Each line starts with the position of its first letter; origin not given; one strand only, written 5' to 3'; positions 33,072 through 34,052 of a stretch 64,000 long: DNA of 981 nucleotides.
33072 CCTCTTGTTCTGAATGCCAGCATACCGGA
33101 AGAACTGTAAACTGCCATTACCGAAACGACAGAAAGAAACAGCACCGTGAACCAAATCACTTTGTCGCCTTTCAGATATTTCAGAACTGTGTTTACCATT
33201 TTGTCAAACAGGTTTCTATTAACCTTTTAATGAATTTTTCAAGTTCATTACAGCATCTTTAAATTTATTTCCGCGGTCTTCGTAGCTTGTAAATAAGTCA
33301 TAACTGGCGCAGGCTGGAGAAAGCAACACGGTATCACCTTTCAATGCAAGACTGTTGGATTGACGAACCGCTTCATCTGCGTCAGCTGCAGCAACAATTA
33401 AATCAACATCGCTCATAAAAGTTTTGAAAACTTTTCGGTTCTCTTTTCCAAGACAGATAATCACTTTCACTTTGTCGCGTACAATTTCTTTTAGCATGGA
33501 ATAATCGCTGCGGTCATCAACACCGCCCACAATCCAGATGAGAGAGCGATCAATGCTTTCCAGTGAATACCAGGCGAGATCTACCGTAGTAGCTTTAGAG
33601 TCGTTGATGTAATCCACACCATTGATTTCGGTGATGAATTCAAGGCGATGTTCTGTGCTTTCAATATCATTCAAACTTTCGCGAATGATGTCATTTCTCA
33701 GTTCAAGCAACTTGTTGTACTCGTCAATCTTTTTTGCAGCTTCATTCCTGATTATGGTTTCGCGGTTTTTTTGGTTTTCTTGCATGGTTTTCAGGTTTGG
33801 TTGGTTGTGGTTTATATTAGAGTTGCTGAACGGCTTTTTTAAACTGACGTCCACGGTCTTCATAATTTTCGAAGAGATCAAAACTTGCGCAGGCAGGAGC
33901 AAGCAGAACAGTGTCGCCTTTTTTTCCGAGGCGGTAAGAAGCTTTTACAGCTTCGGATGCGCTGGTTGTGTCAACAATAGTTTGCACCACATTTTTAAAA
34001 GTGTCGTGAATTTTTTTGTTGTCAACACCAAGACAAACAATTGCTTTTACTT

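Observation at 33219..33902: Stand-alone MurD C-terminal-domain paralog inserted between murD and ftsW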

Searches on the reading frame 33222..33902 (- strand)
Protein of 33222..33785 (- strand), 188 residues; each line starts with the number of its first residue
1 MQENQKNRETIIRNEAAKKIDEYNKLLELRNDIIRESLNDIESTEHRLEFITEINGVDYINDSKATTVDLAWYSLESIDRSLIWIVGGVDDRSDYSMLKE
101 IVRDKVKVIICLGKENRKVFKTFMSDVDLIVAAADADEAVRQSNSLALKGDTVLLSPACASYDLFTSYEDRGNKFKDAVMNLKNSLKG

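Call 7: search_protein_families(library=pfam, proteins=[window:33222-33785:-, window:33222-33902:-], max_evalue=0.01)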
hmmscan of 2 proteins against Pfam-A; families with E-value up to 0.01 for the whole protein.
window:33222-33785:- (188 aa): 1 family
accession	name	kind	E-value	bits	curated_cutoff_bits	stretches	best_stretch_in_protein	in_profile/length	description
PF02875.26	Mur_ligase_C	-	5.2e-12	47.1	28.4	1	46-159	1-127/127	Mur ligase, glutamate ligase domain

window:33222-33902:- (227 aa): 1 family
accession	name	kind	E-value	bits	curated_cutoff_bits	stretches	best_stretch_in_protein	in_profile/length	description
PF02875.26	Mur_ligase_C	-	8e-12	46.5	28.4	1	85-198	1-127/127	Mur ligase, glutamate ligase domain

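Call 8: search_protein_families(library=ncbifam, proteins=[window:33222-33785:-], max_evalue=0.01)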
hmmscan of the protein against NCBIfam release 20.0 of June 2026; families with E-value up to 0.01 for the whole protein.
window:33222-33785:- (188 aa): 2 families
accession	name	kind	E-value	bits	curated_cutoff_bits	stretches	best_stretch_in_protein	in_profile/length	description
TIGR01087.1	murD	equivalog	1e-42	146.8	211.95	1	28-179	288-439/441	UDP-N-acetylmuramoyl-L-alanine--D-glutamate ligase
NF047676.1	TeichurnBiosyTuaH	equivalog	0.0014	17.6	550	1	6-118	142-253/384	teichuronic acid biosynthesis protein TuaH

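Call 9: find_homologous_proteins(query=window:33222-33785:-, max_evalue=0.00001)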
Query window:33222-33785:- (188 aa): 5451 proteins with E <= 0.00001 among 5620 candidates; the best 120 are listed.
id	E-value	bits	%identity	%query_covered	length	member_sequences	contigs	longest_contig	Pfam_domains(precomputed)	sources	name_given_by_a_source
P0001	4.6e-114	396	99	100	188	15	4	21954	PF02875.27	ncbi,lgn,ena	-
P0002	9.0e-109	379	95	100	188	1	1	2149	PF02875.27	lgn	-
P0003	1.0e-101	356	90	99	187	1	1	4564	PF02875.27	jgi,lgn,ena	-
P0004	1.3e-101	356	89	100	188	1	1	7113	PF02875.27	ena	-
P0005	1.3e-101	356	89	100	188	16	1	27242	PF02875.27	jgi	jgi:UDP-N-acetylmuramoylalanine--D-glutamate ligase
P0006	1.8e-99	349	88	100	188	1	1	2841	PF02875.27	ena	-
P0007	6.5e-98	344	86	100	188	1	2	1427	PF02875.27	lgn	-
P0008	3.1e-97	341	86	100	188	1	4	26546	PF02875.27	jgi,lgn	-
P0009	4.7e-97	341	85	99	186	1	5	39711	PF02875.27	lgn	-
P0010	2.7e-92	325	82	100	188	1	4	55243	PF02875.27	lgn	-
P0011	5.1e-87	308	77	100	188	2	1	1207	PF02875.27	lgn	-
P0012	6.0e-70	253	71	88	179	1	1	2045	PF02875.27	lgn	-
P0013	2.1e-67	244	69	85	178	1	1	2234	PF02875.27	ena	-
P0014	3.8e-66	240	69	86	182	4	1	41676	PF02875.27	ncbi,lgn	-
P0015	8.0e-66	239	61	94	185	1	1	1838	PF02875.27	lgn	-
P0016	2.0e-62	228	64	85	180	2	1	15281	PF02875.27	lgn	-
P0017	5.8e-62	227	63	89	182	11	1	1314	PF02875.27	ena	-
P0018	3.1e-61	224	64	87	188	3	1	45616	PF02875.27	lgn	-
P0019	4.3e-61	224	63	89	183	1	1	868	PF02875.27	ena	-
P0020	5.7e-61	223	58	88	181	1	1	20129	PF02875.27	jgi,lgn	-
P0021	2.6e-60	221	56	98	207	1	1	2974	PF02875.27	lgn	-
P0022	2.6e-60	221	62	89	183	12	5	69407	PF02875.27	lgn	-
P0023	4.7e-60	220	58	96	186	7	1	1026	PF02875.27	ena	-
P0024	1.0e-59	219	60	88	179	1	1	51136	PF02875.27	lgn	-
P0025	1.4e-59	219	57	97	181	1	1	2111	PF02875.27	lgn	-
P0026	3.3e-59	218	61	89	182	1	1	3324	PF02875.27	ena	-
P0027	3.6e-59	217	61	86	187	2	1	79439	PF02875.27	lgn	-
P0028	3.7e-59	217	56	90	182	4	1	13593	PF02875.27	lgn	-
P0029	4.9e-59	217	61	88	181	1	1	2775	PF02875.27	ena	-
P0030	5.0e-59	217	61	87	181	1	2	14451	PF02875.27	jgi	jgi:UDP-N-acetylmuramoylalanine--D-glutamate ligase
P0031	5.1e-59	217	59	88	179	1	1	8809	PF02875.27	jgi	jgi:UDP-N-acetylmuramoylalanine--D-glutamate ligase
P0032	6.1e-59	217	56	96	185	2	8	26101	PF02875.27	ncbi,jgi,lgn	ncbi:MAG: UDP-N-acetylmuramoylalanine--D-glutamate ligase [Granulosicoccus sp.]|jgi:UDP-N-acetylmura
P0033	1.1e-58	216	61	85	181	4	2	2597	PF02875.27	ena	-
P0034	1.3e-58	216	59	89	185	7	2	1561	PF02875.27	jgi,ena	jgi:UDP-N-acetylmuramoylalanine--D-glutamate ligase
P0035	1.6e-58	215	62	85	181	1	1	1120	PF02875.27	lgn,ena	-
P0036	2.8e-58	215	58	91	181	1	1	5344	PF02875.27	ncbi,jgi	jgi:UDP-N-acetylmuramoylalanine--D-glutamate ligase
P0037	3.1e-58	214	56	95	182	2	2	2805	PF02875.27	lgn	-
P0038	4.3e-58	214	60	87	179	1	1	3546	PF02875.27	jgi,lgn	jgi:UDP-N-acetylmuramoylalanine--D-glutamate ligase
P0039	5.9e-58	213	61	85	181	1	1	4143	PF02875.27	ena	-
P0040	6.5e-58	213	54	98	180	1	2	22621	PF02875.27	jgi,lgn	-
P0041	7.1e-58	213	59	87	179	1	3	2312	PF02875.27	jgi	jgi:UDP-N-acetylmuramoylalanine--D-glutamate ligase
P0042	1.0e-57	213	60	88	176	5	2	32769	PF02875.27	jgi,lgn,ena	jgi:UDP-N-acetylmuramoylalanine--D-glutamate ligase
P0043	1.3e-57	212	60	86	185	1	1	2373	PF02875.27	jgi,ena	-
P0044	1.7e-57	212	61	85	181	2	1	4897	PF02875.27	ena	-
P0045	1.8e-57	212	61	85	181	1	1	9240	PF02875.27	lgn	-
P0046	2.9e-57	211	61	85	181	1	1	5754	PF02875.27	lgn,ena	-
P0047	3.9e-57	211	54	97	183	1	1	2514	PF02875.27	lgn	-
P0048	4.0e-57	211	61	85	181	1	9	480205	PF02875.27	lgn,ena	-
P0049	4.2e-57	211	60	86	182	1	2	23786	PF02875.27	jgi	-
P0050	7.1e-57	210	56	91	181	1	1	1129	PF02875.27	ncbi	-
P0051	8.8e-57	210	54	98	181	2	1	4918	PF02875.27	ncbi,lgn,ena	-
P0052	9.3e-57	210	59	84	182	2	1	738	PF02875.27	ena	-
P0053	1.3e-56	209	60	85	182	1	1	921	PF02875.27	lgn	-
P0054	1.4e-56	209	52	99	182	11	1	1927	PF02875.27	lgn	-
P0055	2.2e-56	208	53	97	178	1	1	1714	PF02875.27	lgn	-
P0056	2.3e-56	208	55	97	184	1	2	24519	PF02875.27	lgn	-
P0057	2.5e-56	208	56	89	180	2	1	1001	PF02875.27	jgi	jgi:UDP-N-acetylmuramoylalanine--D-glutamate ligase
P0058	2.9e-56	208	58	86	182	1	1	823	PF02875.27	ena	-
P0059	3.0e-56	208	57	84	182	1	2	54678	PF02875.27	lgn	-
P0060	3.3e-56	208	60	84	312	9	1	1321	PF02875.27,PF08245.19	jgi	jgi:UDP-N-acetylmuramoylalanine--D-glutamate ligase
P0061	6.6e-56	207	55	91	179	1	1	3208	PF02875.27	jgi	jgi:UDP-N-acetylmuramoylalanine--D-glutamate ligase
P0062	9.6e-56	206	59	84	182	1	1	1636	PF02875.27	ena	-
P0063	1.2e-55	206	58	85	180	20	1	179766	PF02875.27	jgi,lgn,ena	-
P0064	1.5e-55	206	55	90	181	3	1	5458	PF02875.27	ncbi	-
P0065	1.5e-55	206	52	97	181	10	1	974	PF02875.27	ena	-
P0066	2.5e-55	205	58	85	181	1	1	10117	PF02875.27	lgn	-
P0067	2.8e-55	205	56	88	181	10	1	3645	PF02875.27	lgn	-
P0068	3.3e-55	205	59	84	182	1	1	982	PF02875.27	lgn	-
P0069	3.8e-55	204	58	84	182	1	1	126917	PF02875.27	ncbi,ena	-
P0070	4.7e-55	204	58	84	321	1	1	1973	PF02875.27,PF08245.19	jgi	jgi:UDP-N-acetylmuramoylalanine--D-glutamate ligase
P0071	4.9e-55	204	58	84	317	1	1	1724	PF02875.27,PF08245.19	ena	-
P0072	5.5e-55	204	60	85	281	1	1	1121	PF02875.27,PF08245.19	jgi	-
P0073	6.5e-55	204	59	84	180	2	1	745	PF02875.27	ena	-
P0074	6.6e-55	204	51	97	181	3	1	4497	PF02875.27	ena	-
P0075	8.0e-55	203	57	84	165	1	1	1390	PF02875.27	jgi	jgi:UDP-N-acetylmuramoylalanine--D-glutamate ligase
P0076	9.5e-55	203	55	91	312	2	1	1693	PF02875.27,PF08245.19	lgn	-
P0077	9.9e-55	203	59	84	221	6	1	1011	PF02875.27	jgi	jgi:UDP-N-acetylmuramoylalanine--D-glutamate ligase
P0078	1.0e-54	203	55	85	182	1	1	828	PF02875.27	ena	-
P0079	1.0e-54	203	51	97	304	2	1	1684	PF02875.27,PF08245.19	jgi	jgi:UDP-N-acetylmuramoylalanine--D-glutamate ligase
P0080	1.1e-54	203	59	84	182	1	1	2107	PF02875.27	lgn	-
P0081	1.1e-54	203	58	84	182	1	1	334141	PF02875.27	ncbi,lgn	-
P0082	1.3e-54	203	58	85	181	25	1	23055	PF02875.27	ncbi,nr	ncbi:hypothetical protein OAL15_02340 [Flavobacteriales bacterium]|nr:hypothetical protein [Flavobac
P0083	1.3e-54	203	57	84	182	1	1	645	PF02875.27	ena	-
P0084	1.3e-54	203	58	84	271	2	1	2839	PF02875.27,PF08245.19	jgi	-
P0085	1.4e-54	202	62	85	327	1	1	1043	PF02875.27,PF08245.19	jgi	jgi:UDP-N-acetylmuramoylalanine--D-glutamate ligase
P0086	1.4e-54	202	54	83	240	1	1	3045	PF02875.27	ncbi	-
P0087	1.5e-54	202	53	97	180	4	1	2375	PF02875.27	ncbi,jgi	jgi:UDP-N-acetylmuramoylalanine--D-glutamate ligase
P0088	1.6e-54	202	56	84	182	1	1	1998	PF02875.27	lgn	-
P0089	1.7e-54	202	58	85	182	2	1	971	PF02875.27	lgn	-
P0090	2.0e-54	202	58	84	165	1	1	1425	PF02875.27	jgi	jgi:UDP-N-acetylmuramoylalanine--D-glutamate ligase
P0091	2.0e-54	202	58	84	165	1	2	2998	PF02875.27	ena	-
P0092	2.2e-54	202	56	84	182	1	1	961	PF02875.27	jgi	jgi:UDP-N-acetylmuramoylalanine--D-glutamate ligase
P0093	2.7e-54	202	56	84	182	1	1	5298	PF02875.27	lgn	-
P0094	3.5e-54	201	61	84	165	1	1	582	PF02875.27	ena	-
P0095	4.0e-54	201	56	83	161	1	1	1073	PF02875.27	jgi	jgi:UDP-N-acetylmuramoylalanine--D-glutamate ligase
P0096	4.0e-54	201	57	84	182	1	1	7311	PF02875.27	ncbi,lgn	ncbi:MAG: cyanophycin synthetase [Vicingaceae bacterium]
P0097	4.0e-54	201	59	84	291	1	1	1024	PF02875.27,PF08245.19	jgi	jgi:UDP-N-acetylmuramoylalanine--D-glutamate ligase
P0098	4.3e-54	201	55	85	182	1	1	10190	PF02875.27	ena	-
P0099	4.6e-54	201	57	87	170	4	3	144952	PF02875.27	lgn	-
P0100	4.7e-54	201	56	84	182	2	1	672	PF02875.27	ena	-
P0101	4.8e-54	201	58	85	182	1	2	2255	PF02875.27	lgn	-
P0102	6.3e-54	200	58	84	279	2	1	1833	PF02875.27,PF08245.19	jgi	jgi:UDP-N-acetylmuramoylalanine--D-glutamate ligase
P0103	7.1e-54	200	55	85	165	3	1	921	PF02875.27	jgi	-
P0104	7.4e-54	200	57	88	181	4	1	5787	PF02875.27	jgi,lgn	jgi:UDP-N-acetylmuramoylalanine--D-glutamate ligase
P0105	8.7e-54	200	58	84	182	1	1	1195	PF02875.27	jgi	-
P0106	9.0e-54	200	53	95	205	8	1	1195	PF02875.27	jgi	jgi:UDP-N-acetylmuramoylalanine--D-glutamate ligase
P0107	9.4e-54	200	58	84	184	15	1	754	PF02875.27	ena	-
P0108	1.1e-53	200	57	85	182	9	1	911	PF02875.27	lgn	-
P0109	1.3e-53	199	57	85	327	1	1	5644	PF02875.27,PF08245.19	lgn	-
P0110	1.6e-53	199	58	84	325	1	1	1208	PF02875.27,PF08245.19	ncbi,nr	ncbi:MAG TPA: UDP-N-acetylmuramoyl-L-alanine--D-glutamate ligase, partial [Anseongella sp.]|nr:UDP-N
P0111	1.7e-53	199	57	84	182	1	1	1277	PF02875.27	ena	-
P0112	1.7e-53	199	57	85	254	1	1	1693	PF02875.27,PF08245.19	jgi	jgi:UDP-N-acetylmuramoylalanine--D-glutamate ligase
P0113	1.7e-53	199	55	89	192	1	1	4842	PF02875.27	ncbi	-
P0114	2.1e-53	199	55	84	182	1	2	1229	PF02875.27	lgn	-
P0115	2.1e-53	199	55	85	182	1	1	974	PF02875.27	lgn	-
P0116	2.1e-53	199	56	84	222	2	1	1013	PF02875.27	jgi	jgi:UDP-N-acetylmuramoylalanine--D-glutamate ligase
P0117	2.1e-53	199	55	85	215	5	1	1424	PF02875.27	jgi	jgi:UDP-N-acetylmuramoylalanine--D-glutamate ligase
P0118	2.2e-53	199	57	84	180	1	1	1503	PF02875.27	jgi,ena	jgi:UDP-N-acetylmuramoylalanine--D-glutamate ligase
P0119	2.2e-53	199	56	84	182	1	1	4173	PF02875.27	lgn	-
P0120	2.3e-53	199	57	84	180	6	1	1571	PF02875.27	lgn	-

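Call 10: find_encoding_contigs(protein=P0001, flank=6000, max_places=4)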
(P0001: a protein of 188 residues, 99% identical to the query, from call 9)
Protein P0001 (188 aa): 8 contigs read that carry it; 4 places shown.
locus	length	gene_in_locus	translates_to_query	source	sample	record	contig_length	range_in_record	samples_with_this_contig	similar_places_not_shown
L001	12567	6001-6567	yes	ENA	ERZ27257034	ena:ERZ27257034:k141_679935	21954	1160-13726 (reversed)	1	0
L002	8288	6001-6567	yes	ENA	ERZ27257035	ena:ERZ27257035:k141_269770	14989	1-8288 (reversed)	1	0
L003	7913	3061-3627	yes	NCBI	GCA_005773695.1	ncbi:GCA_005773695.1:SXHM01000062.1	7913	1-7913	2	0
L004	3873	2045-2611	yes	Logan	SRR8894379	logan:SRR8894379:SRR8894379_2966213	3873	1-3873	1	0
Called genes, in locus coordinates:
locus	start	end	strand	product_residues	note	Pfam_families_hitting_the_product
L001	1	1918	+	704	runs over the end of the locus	PF03717:PBP_dimer, PF00905:Transpeptidase, PF03793:PASTA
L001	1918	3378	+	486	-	PF01225:Mur_ligase, PF08245:Mur_ligase_M, PF02875:Mur_ligase_C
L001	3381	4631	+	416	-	PF10555:MraY_sig1 (faint), PF00953:Glycos_transf_4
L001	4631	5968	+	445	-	PF21377:MurD_N, PF21799:MurD-like_N, PF08245:Mur_ligase_M, PF02875:Mur_ligase_C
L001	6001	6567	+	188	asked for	PF02875:Mur_ligase_C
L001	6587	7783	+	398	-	PF01098:FTSW_RODA_SPOVE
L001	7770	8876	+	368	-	PF03033:Glyco_transf_28, PF04101:Glyco_tran_28_C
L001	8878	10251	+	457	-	PF01225:Mur_ligase, PF08245:Mur_ligase_M, PF02875:Mur_ligase_C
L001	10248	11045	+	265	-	-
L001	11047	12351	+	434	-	PF00012:HSP70 (faint), PF11104:PilM_2 (faint), PF14450:FtsA, PF02491:SHS2_FTSA, PF06277:EutA (weak), PF06723:MreB_Mbl, PF14450:FtsA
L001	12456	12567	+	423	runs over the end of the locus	?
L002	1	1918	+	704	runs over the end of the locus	PF03717:PBP_dimer, PF00905:Transpeptidase, PF03793:PASTA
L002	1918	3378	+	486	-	PF01225:Mur_ligase, PF08245:Mur_ligase_M, PF02875:Mur_ligase_C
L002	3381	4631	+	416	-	PF10555:MraY_sig1 (faint), PF00953:Glycos_transf_4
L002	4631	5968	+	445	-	PF21377:MurD_N, PF21799:MurD-like_N (weak), PF08245:Mur_ligase_M, PF02875:Mur_ligase_C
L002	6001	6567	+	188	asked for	PF02875:Mur_ligase_C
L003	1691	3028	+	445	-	PF21377:MurD_N, PF21799:MurD-like_N, PF08245:Mur_ligase_M, PF02875:Mur_ligase_C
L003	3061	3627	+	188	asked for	PF02875:Mur_ligase_C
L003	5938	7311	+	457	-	PF01225:Mur_ligase, PF08245:Mur_ligase_M, PF02875:Mur_ligase_C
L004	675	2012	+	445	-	PF21377:MurD_N, PF21799:MurD-like_N, PF08245:Mur_ligase_M, PF02875:Mur_ligase_C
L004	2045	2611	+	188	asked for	PF02875:Mur_ligase_C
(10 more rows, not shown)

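Call 11: find_encoding_contigs(protein=P0048, flank=6000, max_places=3)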
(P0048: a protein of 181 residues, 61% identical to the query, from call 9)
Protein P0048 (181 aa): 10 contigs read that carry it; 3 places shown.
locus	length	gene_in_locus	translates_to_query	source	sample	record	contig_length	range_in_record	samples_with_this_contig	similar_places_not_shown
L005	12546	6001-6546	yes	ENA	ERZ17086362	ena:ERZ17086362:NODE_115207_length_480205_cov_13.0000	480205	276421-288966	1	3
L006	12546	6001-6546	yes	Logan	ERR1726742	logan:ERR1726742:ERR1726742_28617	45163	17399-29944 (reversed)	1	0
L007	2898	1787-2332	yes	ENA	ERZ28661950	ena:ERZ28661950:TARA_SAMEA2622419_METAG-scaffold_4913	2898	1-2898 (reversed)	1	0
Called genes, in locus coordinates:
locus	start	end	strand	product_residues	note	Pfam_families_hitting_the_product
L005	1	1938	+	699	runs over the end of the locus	PF03717:PBP_dimer, PF00905:Transpeptidase, PF03793:PASTA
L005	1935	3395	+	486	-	PF01225:Mur_ligase, PF08245:Mur_ligase_M, PF02875:Mur_ligase_C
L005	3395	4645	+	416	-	PF10555:MraY_sig1 (weak), PF00953:Glycos_transf_4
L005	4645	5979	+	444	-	PF21377:MurD_N (weak), PF21799:MurD-like_N (faint), PF08245:Mur_ligase_M, PF02875:Mur_ligase_C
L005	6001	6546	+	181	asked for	PF02875:Mur_ligase_C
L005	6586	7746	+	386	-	PF01098:FTSW_RODA_SPOVE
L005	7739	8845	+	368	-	PF03033:Glyco_transf_28, PF04101:Glyco_tran_28_C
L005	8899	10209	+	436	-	PF01225:Mur_ligase, PF08245:Mur_ligase_M, PF02875:Mur_ligase_C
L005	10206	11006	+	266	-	-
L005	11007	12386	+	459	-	PF14450:FtsA, PF02491:SHS2_FTSA, PF06723:MreB_Mbl, PF11104:PilM_2 (weak), PF06277:EutA (weak), PF14450:FtsA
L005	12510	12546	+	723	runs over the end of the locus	PF00091:Tubulin, PF12327:FtsZ_C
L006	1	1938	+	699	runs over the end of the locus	PF03717:PBP_dimer, PF00905:Transpeptidase, PF03793:PASTA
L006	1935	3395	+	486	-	PF01225:Mur_ligase, PF08245:Mur_ligase_M, PF02875:Mur_ligase_C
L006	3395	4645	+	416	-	PF10555:MraY_sig1 (weak), PF00953:Glycos_transf_4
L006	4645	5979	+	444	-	PF21377:MurD_N (weak), PF21799:MurD-like_N (faint), PF08245:Mur_ligase_M, PF02875:Mur_ligase_C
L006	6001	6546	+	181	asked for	PF02875:Mur_ligase_C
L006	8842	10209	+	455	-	PF01225:Mur_ligase, PF08245:Mur_ligase_M, PF02875:Mur_ligase_C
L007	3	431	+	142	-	?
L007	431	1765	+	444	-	PF21377:MurD_N (weak), PF21799:MurD-like_N (faint), PF08245:Mur_ligase_M, PF02875:Mur_ligase_C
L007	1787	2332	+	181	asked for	PF02875:Mur_ligase_C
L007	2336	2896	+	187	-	?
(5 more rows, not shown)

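Call 12: find_encoding_contigs(protein=P0081, flank=6000, max_places=3)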
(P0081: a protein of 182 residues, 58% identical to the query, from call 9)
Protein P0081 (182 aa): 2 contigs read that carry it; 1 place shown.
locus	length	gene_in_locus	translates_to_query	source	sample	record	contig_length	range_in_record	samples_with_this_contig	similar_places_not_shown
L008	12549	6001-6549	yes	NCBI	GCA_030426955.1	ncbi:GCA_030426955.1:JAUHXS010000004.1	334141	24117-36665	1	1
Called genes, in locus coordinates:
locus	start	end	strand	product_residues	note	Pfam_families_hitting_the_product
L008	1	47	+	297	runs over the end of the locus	PF01795:Methyltransf_5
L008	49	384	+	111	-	PF19579:FtsL_2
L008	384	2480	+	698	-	PF03717:PBP_dimer (weak), PF00905:Transpeptidase, PF03793:PASTA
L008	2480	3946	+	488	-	PF01225:Mur_ligase, PF08245:Mur_ligase_M, PF02875:Mur_ligase_C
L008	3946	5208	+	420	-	PF10555:MraY_sig1 (weak), PF00953:Glycos_transf_4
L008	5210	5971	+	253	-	PF21377:MurD_N, PF21799:MurD-like_N, PF08245:Mur_ligase_M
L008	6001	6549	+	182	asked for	PF02875:Mur_ligase_C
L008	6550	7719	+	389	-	PF01098:FTSW_RODA_SPOVE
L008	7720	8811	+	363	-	PF03033:Glyco_transf_28, PF13692:Glyco_trans_1_4 (faint), PF04101:Glyco_tran_28_C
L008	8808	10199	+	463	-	PF01225:Mur_ligase, PF08245:Mur_ligase_M, PF02875:Mur_ligase_C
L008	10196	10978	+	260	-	-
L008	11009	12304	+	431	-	PF11104:PilM_2 (faint), PF14450:FtsA, PF02491:SHS2_FTSA, PF06277:EutA (weak), PF06723:MreB_Mbl, PF14450:FtsA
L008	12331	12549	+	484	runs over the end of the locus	PF00091:Tubulin, PF12327:FtsZ_C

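Call 17: find_related_loci(query=A1, collection=genome_contigs, flank=4000)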
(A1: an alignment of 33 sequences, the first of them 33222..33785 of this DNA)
Query A1 (188 aa) in genome_contigs; peptide patterns used: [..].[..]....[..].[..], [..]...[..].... (x = any residue, [..] = any of these).
600 stretches matched a pattern (row limit reached: there are more); 600 encode a relative of the query (tblastn E <= 1e-3); the best 80 are kept; 80 distinct loci.
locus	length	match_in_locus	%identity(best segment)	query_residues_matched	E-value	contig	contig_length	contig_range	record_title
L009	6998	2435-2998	90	1-188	9e-110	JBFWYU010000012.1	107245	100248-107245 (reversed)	MAG: Bacteroidia bacterium isolate CA_2019_TPBS_171 NODE_1626_length_107245_cov_6.509756_TPBS, whole genome shotgun sequ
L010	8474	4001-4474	59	25-182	1e-62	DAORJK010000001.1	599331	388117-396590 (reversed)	MAG TPA_asm: Bacteroidia bacterium isolate AMR_MDS_5553 NODE_1_length_599331_cov_49.016685, whole genome shotgun sequenc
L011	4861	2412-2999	48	1-186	6e-61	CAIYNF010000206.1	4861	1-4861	MAG: uncultured Bacteroidetes bacterium isolate Ja_bin-4299 genome assembly, contig: bin-4299:206/209, whole genome shot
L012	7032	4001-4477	55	24-182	8e-60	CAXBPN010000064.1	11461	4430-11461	MAG TPA_asm: uncultured Flavobacteriales bacterium isolate ERR2762188_binner13_Refined_26 genome assembly, contig: ERZ34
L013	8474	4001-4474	58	25-182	2e-59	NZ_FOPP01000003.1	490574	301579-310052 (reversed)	Pedobacter insulae strain DSM 18684, whole genome shotgun sequence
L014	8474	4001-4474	56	25-182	2e-59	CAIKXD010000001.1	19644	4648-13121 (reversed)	MAG: uncultured Bacteroidetes bacterium isolate Loclat_bin-03925 genome assembly, contig: bin-03925:001/390, whole genom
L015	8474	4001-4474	59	25-182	1e-59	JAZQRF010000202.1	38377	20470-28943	MAG: Pelobium sp. isolate T1900045231_TH20190001.MAGScoT_cleanbin_000017 SGB_5413_k141_968917, whole genome shotgun sequ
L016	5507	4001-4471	61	26-182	1e-59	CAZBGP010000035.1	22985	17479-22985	MAG TPA_asm: uncultured Lutibacter sp. isolate binchicken_co113_91 genome assembly, contig: NODE_2471_length_22985_cov_5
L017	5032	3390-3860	56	26-182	2e-59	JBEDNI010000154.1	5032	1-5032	MAG: Bacteroidota bacterium isolate NASQAN2015_111_F_bin.21 scaffold_3173, whole genome shotgun sequence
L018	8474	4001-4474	58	25-182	3e-59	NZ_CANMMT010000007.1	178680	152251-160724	Uncultured Tenacibaculum sp. isolate 838.fasta NODE_7, whole genome shotgun sequence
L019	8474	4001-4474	57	25-182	4e-59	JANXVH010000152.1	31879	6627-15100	MAG: Pedobacter sp. isolate 341R_metabat_146 341R_k141_889038, whole genome shotgun sequence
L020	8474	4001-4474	58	25-182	7e-59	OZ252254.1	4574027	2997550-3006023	MAG: Pedobacter sp. isolate 09a25af3-f086-4e5e-b9ce-c11d1b3fc871 genome assembly, chromosome: 1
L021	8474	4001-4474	56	25-182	7e-59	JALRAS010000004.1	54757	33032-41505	MAG: Bacteroidia bacterium isolate HJW.53 NODE_4_length_54757_cov_4.023464, whole genome shotgun sequence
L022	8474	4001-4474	58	25-182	2e-58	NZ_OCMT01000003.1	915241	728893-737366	Pedobacter xixiisoli strain CGMCC 1.12803, whole genome shotgun sequence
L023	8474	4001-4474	55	25-182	2e-58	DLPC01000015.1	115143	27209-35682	MAG TPA_asm: Flavobacteriales bacterium UBA7468 UBA7468_contig_797, whole genome shotgun sequence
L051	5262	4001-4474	54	25-182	1e-55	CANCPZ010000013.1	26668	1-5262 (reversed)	MAG: Bacteroidetes bacterium isolate JR-MC-I-240519-234 genome assembly, contig: JR-MC-I-240519-C2982, whole genome shot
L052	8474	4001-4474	54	25-182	9e-56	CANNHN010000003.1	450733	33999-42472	MAG: Bacteroidetes bacterium isolate ZH-Jul18-109 genome assembly, contig: ZH-Jul18-C5, whole genome shotgun sequence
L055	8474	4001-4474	54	25-182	9e-56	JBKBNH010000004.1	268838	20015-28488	MAG: Flavobacteriales bacterium isolate 21H_023.bin.38 NODE_4_length_268838_cov_12.191992, whole genome shotgun sequence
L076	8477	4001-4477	52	24-182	2e-54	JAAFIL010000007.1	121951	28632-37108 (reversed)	MAG: Bacteroidetes bacterium isolate bin55.metabat.ball.041 WN_Bacteroidetes_2_scaffold_7, whole genome shotgun sequence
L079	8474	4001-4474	54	25-182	1e-54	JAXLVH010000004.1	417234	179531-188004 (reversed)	MAG: Flavobacteriales bacterium isolate STL-BAC51 C2.61.fa-4, whole genome shotgun sequence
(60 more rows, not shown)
